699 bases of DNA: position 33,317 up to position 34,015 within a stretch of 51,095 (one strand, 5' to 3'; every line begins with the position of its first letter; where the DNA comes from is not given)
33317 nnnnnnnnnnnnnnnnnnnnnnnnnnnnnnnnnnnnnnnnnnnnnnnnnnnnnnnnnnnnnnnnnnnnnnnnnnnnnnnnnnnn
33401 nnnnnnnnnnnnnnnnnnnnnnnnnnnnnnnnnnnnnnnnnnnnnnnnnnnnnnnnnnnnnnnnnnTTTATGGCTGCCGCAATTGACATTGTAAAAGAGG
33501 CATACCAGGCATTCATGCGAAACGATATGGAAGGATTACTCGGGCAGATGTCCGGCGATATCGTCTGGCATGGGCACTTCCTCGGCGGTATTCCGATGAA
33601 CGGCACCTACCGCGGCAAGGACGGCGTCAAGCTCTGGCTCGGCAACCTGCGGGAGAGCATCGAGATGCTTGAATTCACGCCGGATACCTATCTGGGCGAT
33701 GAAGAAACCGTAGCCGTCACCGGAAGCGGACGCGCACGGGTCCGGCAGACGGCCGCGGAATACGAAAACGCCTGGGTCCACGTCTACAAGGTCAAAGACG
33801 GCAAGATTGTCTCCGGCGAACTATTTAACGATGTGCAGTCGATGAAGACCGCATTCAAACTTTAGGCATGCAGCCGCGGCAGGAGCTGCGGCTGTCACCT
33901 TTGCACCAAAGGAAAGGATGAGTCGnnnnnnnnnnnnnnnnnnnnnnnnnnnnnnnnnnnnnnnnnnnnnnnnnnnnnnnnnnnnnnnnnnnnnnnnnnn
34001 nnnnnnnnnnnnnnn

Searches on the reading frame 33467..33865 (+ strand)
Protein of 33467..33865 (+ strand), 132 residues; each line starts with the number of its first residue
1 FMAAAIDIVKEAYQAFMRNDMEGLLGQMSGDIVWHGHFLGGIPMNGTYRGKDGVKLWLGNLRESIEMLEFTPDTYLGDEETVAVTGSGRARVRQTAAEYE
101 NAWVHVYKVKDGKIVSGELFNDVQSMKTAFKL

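Call 32: search_protein_families(library=pfam, proteins=[window:33467-33865:+], max_evalue=0.001)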
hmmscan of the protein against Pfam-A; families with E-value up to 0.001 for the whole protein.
window:33467-33865:+ (132 aa): 1 family
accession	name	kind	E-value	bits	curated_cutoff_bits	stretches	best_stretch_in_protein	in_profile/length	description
PF12680.13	SnoaL_2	-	3.9e-16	60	27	1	9-116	1-101/102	SnoaL-like domain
